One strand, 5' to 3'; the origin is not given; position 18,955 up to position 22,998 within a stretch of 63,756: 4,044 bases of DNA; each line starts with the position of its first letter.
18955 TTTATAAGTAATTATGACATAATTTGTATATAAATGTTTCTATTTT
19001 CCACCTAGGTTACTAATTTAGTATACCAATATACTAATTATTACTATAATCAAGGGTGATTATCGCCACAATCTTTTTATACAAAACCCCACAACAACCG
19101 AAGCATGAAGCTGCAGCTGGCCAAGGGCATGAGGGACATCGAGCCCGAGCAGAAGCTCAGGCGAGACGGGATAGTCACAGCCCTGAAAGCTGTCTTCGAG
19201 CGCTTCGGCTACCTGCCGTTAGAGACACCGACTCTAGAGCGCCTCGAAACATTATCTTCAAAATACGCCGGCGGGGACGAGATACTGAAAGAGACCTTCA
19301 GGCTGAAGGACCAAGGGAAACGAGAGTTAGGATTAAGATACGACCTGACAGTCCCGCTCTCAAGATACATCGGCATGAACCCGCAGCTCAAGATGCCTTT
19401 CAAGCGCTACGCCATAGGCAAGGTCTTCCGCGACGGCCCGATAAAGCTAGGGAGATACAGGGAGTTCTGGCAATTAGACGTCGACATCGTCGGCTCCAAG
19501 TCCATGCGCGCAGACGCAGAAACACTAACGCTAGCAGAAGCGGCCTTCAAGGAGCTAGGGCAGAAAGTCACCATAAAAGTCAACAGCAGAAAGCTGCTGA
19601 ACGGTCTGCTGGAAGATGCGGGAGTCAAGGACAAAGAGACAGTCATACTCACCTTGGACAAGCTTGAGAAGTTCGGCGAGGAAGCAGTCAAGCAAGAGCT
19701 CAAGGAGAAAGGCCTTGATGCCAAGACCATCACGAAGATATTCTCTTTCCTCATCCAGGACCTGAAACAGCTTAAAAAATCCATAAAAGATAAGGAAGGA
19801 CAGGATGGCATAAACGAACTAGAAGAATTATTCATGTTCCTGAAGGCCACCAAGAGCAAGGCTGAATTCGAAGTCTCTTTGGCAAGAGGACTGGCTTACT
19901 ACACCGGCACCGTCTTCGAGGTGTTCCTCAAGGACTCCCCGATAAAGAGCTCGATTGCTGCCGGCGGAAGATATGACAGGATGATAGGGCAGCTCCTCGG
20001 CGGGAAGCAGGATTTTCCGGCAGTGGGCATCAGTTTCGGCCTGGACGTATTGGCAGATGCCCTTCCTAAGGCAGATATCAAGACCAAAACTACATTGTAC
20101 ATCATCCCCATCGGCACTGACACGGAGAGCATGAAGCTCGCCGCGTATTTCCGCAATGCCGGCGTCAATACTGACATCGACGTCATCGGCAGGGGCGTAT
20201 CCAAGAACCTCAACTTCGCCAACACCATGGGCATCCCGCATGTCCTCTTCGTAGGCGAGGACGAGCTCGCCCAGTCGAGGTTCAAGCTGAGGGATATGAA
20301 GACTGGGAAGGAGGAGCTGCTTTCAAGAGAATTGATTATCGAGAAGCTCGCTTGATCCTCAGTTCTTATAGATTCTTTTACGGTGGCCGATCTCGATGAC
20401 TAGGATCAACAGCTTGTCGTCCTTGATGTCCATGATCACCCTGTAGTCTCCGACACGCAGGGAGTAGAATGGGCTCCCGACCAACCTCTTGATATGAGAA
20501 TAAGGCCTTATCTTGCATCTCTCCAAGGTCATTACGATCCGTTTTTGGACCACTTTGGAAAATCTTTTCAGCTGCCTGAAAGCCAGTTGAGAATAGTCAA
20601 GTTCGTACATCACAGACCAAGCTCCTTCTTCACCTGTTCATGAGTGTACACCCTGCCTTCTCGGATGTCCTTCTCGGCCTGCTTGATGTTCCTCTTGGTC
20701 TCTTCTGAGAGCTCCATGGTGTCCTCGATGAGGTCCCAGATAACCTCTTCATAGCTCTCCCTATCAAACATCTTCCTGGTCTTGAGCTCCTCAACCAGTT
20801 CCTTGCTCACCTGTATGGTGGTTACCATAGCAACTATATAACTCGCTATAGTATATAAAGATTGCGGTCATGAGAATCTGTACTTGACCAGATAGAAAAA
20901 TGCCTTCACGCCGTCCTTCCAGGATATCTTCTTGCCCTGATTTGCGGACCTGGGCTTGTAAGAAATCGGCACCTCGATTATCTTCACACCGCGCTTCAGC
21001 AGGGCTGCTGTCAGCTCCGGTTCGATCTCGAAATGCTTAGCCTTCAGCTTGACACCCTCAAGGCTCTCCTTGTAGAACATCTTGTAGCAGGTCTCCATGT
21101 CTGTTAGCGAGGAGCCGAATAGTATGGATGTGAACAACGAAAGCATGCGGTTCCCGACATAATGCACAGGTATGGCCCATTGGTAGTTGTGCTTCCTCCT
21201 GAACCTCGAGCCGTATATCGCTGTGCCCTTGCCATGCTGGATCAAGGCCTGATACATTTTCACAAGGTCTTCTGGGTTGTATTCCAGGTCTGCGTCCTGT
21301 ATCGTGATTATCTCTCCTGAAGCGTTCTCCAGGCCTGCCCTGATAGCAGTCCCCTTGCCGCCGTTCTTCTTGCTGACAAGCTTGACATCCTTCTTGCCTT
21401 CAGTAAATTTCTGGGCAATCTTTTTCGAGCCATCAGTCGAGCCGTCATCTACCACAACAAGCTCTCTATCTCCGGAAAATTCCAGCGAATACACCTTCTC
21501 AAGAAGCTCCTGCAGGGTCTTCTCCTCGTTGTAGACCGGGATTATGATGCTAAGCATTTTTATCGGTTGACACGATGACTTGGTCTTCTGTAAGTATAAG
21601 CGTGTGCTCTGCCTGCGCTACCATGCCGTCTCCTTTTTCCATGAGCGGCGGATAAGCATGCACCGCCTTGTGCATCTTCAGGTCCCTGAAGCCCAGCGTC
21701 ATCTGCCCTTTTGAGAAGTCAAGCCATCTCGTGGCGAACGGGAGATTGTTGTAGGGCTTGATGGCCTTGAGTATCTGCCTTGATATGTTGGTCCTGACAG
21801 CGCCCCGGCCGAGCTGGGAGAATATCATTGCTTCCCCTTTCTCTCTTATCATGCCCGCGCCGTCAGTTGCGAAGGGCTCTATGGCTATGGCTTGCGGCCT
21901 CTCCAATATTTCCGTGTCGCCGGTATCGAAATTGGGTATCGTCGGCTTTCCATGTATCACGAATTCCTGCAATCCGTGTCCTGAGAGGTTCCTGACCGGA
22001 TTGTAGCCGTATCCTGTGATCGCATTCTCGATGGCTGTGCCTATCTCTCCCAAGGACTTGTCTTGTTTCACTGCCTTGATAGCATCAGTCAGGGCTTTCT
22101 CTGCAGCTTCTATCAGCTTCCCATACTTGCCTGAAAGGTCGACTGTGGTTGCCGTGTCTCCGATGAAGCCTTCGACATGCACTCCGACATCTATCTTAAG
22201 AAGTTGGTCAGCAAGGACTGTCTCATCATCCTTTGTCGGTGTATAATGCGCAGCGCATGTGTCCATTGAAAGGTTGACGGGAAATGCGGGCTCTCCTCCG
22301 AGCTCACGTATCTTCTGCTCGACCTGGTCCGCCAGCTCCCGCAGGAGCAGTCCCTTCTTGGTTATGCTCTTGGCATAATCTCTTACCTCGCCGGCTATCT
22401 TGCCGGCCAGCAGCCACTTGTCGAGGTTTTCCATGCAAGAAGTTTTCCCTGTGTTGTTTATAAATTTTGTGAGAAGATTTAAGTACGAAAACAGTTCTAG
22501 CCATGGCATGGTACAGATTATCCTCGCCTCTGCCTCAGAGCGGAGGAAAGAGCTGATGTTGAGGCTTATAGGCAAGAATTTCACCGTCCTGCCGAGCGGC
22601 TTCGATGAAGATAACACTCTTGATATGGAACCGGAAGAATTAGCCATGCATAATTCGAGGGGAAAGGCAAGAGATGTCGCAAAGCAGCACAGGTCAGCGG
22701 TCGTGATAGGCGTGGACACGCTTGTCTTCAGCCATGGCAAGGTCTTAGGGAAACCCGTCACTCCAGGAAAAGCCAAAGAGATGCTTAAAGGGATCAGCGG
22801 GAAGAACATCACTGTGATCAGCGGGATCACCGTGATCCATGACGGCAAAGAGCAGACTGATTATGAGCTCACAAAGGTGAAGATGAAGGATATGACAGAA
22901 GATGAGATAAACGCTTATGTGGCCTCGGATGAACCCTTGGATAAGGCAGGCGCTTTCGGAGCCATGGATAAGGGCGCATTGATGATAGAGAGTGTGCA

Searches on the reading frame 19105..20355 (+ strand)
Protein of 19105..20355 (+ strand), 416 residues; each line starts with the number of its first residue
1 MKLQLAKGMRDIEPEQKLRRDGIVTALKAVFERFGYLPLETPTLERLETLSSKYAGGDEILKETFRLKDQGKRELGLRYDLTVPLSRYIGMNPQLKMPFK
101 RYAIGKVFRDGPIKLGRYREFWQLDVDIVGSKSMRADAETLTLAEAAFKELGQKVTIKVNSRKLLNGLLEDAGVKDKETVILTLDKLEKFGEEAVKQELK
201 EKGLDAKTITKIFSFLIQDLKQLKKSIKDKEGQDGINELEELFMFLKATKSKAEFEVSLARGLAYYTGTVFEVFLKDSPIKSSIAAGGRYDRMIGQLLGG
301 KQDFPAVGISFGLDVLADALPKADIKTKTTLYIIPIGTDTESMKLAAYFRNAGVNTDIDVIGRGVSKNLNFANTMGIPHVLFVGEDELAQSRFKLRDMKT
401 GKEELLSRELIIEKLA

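Call 16: search_protein_families(library=pfam, proteins=[window:19105-20355:+], max_evalue=0.001)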
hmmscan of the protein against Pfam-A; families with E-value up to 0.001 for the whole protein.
window:19105-20355:+ (416 aa): 5 families
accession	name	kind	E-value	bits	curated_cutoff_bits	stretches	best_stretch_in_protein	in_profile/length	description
PF13393.11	tRNA-synt_His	-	1.2e-46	159.8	25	1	8-315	1-307/308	Histidyl-tRNA synthetase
PF03129.25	HGTP_anticodon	-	8.8e-12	45.5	21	1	332-415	3-91/94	Anticodon binding domain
PF00587.30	tRNA-synt_2b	-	7e-06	26.7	29.3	1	65-193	1-131/179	tRNA synthetase class II core domain (G, H, P, S and T)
PF01409.25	tRNA-synt_2d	-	0.00015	21.8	19.8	1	23-161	22-164/246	tRNA synthetases class II core domain (F)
PF00152.25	tRNA-synt_2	-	0.00064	19.3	25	0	100-159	93-147/308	tRNA synthetases class II (D, K and N)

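Call 103: search_protein_families(library=ncbifam, proteins=[window:19105-20355:+], max_evalue=1e-10)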
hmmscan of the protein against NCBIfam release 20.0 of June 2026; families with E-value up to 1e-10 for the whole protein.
window:19105-20355:+ (416 aa): 19 families
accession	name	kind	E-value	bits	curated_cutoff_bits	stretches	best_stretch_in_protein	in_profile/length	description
NF009085.0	PRK12420.1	equivalog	2.6e-142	475.1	540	1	2-407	3-418/426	histidine--tRNA ligase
TIGR00442.1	hisS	equivalog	4.9e-106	355.1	286.75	1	5-406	2-404/406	histidine--tRNA ligase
TIGR00443.1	hisZ_biosyn_reg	equivalog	3.7e-53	180.7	271.65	1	10-321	1-313/314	ATP phosphoribosyltransferase regulatory subunit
NF008940.0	PRK12292.2-3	equivalog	1.4e-44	152.5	450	1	2-389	2-397/404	ATP phosphoribosyltransferase regulatory subunit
NF008941.0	PRK12292.2-4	equivalog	2.7e-41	141.8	447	1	7-355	11-359/393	ATP phosphoribosyltransferase regulatory subunit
NF008942.0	PRK12292.2-5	equivalog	2.4e-37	128.6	643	1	4-412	10-424/434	ATP phosphoribosyltransferase regulatory subunit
NF008953.0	PRK12295.1-6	equivalog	3.8e-30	105.1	384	2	239-318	296-377/384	ATP phosphoribosyltransferase regulatory subunit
NF008945.0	PRK12292.3-3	equivalog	1.8e-28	99.8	409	1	13-382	11-357/368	ATP phosphoribosyltransferase regulatory subunit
NF008936.0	PRK12292.1-3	equivalog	2.5e-28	99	492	1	4-388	6-396/406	ATP phosphoribosyltransferase regulatory subunit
NF008943.0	PRK12292.3-1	equivalog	4.2e-24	85.4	690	1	5-321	26-331/403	ATP phosphoribosyltransferase regulatory subunit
NF009086.0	PRK12421.1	equivalog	5.6e-24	84.8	318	1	5-353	9-355/389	ATP phosphoribosyltransferase regulatory subunit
NF008939.0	PRK12292.2-1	equivalog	2e-23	82.8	335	1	1-330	1-332/391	ATP phosphoribosyltransferase regulatory subunit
NF008935.0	PRK12292.1-1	equivalog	1.8e-22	79.9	350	1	4-353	5-347/382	ATP phosphoribosyltransferase regulatory subunit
NF008938.0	PRK12292.1-6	equivalog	7.7e-20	71.2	833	1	21-323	24-327/420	ATP phosphoribosyltransferase regulatory subunit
NF008950.0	PRK12295.1-3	equivalog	1.3e-19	70.8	492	0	252-319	313-377/387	ATP phosphoribosyltransferase regulatory subunit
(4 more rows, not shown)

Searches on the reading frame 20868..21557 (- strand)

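Call 75: search_protein_families(library=pfam, proteins=[window:20868-21557:-], max_evalue=0.0001)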
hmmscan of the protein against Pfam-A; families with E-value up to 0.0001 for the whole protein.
window:20868-21557:- (229 aa): 3 families
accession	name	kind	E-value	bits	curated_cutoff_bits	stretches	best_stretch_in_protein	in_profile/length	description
PF00535.33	Glycos_transf_2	-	6.8e-35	120.9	23.3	1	3-167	1-165/168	Glycosyl transferase family 2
PF13641.12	Glyco_tranf_2_3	-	2e-07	31.7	27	1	2-121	3-126/230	Glycosyltransferase like family 2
PF10111.15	Glyco_tranf_2_2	-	8.4e-07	29.2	27.3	1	3-103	1-104/276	Glycosyltransferase like family 2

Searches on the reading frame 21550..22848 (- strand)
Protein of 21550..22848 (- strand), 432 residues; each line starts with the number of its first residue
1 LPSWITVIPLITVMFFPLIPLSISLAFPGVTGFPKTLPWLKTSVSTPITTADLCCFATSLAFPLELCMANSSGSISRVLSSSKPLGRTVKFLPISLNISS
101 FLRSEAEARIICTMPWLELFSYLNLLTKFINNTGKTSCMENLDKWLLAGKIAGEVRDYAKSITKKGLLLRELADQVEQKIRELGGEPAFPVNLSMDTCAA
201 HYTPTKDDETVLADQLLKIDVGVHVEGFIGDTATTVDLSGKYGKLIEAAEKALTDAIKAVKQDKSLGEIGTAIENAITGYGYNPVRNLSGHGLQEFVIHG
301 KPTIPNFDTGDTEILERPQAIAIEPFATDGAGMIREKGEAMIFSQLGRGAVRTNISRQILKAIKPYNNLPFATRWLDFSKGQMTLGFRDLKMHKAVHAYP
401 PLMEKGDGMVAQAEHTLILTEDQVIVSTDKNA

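Call 75: search_protein_families(library=pfam, proteins=[window:21550-22848:-], max_evalue=0.0001)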
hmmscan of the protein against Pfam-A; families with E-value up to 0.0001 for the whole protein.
window:21550-22848:- (432 aa): 1 family
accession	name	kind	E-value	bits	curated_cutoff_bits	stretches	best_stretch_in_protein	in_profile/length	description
PF00557.29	Peptidase_M24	-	4.6e-28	98.8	23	1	148-335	6-199/208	Metallopeptidase family M24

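Call 103: search_protein_families(library=ncbifam, proteins=[window:21550-22848:-], max_evalue=1e-10)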
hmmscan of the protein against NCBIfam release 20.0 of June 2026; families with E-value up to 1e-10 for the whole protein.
window:21550-22848:- (432 aa): 5 families
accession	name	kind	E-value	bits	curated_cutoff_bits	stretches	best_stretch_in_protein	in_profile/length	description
TIGR00501.1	met_pdase_II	equivalog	4.6e-92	308.7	222.65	1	140-428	3-294/295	type II methionyl aminopeptidase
TIGR00495.1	crvDNA_42K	hypoth_equivalog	1.6e-30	106.1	430.05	1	168-422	57-327/383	ErbB3-binding protein EBP1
TIGR00500.1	met_pdase_I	equivalog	1.7e-26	93.2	171.35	1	141-338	8-214/247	type I methionyl aminopeptidase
NF008970.0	PRK12318.1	equivalog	5.9e-12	45.4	267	1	184-329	99-246/291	methionyl aminopeptidase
NF009533.0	PRK12897.1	equivalog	2.9e-11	43.2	488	0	198-328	74-205/248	type I methionyl aminopeptidase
